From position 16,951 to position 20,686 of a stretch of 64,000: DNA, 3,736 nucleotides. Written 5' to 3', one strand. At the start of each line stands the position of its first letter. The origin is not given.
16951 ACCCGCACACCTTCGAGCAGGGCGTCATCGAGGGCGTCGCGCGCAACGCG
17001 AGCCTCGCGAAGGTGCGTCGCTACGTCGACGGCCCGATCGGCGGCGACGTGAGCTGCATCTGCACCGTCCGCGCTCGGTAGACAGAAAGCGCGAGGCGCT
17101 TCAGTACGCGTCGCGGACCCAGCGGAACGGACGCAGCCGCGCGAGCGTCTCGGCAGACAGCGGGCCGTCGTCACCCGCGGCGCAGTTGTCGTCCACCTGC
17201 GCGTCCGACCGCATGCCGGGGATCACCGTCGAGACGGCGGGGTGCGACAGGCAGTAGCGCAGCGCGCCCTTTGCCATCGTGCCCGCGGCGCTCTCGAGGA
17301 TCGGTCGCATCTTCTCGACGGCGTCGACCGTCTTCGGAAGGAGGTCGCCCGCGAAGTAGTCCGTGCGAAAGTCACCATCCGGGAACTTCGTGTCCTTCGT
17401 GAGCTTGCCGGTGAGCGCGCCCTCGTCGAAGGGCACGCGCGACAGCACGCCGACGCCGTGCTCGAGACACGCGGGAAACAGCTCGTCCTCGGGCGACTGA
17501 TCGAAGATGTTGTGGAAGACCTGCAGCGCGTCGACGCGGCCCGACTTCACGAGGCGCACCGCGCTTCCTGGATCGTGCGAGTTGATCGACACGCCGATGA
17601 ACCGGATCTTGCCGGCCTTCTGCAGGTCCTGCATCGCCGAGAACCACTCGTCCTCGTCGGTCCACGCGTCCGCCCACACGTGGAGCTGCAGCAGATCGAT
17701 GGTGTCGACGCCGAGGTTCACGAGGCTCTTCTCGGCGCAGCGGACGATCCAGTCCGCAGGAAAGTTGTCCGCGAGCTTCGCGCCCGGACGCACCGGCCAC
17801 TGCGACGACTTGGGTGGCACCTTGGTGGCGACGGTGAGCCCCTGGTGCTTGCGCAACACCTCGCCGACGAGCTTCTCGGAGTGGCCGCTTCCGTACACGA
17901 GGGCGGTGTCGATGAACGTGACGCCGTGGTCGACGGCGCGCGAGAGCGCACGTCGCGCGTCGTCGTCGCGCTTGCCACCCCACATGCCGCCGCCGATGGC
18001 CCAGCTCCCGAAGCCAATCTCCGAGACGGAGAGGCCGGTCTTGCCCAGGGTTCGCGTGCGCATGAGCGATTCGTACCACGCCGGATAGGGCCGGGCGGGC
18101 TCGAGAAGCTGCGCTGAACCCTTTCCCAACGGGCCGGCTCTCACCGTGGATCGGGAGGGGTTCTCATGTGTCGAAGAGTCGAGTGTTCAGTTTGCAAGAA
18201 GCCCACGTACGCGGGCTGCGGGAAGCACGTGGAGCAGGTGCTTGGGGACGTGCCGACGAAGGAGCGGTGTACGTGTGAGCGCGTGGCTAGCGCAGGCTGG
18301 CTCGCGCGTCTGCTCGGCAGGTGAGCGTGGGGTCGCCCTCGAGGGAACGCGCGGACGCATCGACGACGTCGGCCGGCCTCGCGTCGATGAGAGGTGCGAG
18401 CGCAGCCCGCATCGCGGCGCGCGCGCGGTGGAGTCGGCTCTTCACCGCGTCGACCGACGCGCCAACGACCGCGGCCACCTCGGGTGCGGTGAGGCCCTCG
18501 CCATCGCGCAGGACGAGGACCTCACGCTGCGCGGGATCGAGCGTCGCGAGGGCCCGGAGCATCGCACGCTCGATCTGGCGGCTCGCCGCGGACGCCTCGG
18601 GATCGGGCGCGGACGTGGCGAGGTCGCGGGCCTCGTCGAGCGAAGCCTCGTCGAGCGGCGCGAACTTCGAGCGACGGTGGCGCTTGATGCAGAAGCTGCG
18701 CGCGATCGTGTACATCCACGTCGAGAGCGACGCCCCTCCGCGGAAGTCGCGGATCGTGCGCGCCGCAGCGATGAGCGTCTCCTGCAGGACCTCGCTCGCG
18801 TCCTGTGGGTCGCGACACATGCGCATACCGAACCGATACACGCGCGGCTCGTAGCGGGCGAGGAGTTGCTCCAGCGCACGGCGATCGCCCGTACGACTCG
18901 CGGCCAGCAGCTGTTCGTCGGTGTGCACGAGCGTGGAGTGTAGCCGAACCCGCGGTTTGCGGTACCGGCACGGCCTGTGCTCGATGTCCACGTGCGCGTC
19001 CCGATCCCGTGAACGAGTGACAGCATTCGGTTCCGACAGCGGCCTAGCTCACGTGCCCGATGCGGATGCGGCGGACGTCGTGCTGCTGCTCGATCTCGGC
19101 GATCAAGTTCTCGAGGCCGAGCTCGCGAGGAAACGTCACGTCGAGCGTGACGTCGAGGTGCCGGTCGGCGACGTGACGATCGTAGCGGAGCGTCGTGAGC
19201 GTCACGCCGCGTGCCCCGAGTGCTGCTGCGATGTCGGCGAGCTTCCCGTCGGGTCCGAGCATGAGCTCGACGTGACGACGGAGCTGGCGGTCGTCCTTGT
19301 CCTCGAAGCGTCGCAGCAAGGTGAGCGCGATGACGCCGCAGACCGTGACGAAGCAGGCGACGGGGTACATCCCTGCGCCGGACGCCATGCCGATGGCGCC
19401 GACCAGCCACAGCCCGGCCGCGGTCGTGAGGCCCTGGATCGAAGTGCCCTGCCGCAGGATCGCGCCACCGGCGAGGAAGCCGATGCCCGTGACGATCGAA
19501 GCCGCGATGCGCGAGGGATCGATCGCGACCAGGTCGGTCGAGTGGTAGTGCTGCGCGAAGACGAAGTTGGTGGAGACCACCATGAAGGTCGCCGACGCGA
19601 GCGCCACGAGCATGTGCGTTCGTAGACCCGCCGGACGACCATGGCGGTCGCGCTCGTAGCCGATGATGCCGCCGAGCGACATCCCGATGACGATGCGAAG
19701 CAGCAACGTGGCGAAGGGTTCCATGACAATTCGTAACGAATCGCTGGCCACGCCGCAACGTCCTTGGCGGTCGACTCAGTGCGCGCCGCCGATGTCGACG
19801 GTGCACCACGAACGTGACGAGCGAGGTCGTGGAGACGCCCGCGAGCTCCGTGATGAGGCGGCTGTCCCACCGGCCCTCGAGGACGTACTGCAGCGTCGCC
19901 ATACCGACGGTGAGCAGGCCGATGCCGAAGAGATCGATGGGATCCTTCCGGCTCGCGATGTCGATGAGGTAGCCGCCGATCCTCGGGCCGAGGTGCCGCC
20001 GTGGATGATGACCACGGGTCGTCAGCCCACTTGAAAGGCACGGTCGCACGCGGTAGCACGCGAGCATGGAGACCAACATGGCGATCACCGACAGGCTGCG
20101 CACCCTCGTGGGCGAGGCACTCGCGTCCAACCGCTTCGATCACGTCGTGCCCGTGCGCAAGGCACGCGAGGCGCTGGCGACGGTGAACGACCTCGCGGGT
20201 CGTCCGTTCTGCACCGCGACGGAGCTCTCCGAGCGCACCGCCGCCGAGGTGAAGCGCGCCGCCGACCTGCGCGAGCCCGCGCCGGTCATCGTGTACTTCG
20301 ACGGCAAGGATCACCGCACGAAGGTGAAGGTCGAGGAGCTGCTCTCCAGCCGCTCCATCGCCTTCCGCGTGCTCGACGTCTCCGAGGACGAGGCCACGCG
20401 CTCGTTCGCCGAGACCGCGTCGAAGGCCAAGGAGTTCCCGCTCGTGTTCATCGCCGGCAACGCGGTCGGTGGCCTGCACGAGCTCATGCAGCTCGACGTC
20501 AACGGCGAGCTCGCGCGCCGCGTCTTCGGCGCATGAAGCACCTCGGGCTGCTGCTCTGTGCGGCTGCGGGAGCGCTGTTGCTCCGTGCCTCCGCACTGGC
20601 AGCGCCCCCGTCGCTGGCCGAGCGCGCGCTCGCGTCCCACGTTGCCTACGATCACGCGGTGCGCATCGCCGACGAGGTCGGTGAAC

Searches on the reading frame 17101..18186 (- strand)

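Call 54: search_protein_families(library=pfam, proteins=[window:17101-18186:-], max_evalue=0.001)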
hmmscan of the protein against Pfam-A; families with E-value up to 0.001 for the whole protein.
window:17101-18186:- (361 aa): 1 family
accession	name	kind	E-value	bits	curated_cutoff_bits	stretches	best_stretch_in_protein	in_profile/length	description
PF00248.27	Aldo_ket_red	-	1.6e-57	195.3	24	1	56-352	1-287/291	Aldo/keto reductase family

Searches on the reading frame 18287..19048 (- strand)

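Call 54: search_protein_families(library=pfam, proteins=[window:18287-19048:-], max_evalue=0.001)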
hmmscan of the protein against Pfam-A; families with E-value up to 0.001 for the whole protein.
window:18287-19048:- (253 aa): 5 families
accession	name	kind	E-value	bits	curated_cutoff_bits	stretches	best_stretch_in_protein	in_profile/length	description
PF04542.20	Sigma70_r2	-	2.9e-16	59.4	24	1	62-128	1-69/71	Sigma-70 region 2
PF08281.18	Sigma70_r4_2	-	2.6e-15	56.3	25.7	1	161-213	2-54/54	Sigma-70, region 4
PF04545.22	Sigma70_r4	-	1.5e-12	47.3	24.1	1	166-214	1-49/50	Sigma-70, region 4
PF07638.17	Sigma70_ECF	-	5.2e-08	33.4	21.1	1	46-217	6-183/185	ECF sigma factor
PF12645.13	HTH_16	-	0.00052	20.5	22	1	47-83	3-39/65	Helix-turn-helix domain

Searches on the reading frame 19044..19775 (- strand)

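Call 54: search_protein_families(library=pfam, proteins=[window:19044-19775:-], max_evalue=0.001)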
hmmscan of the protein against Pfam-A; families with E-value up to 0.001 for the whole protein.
window:19044-19775:- (243 aa): 1 family
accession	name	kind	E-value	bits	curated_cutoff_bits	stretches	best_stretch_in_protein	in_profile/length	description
PF02308.21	MgtC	-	1.9e-37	128.7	31.4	1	29-159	2-120/121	MgtC family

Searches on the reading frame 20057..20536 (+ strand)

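Call 53: search_protein_families(library=pfam, proteins=[window:20057-20536:+], max_evalue=0.001)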
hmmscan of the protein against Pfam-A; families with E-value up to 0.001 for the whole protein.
window:20057-20536:+ (159 aa): 1 family
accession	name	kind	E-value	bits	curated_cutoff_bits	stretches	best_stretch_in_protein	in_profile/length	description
PF00462.30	Glutaredoxin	-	1.5e-05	25.5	22.9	1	91-136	14-59/60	Glutaredoxin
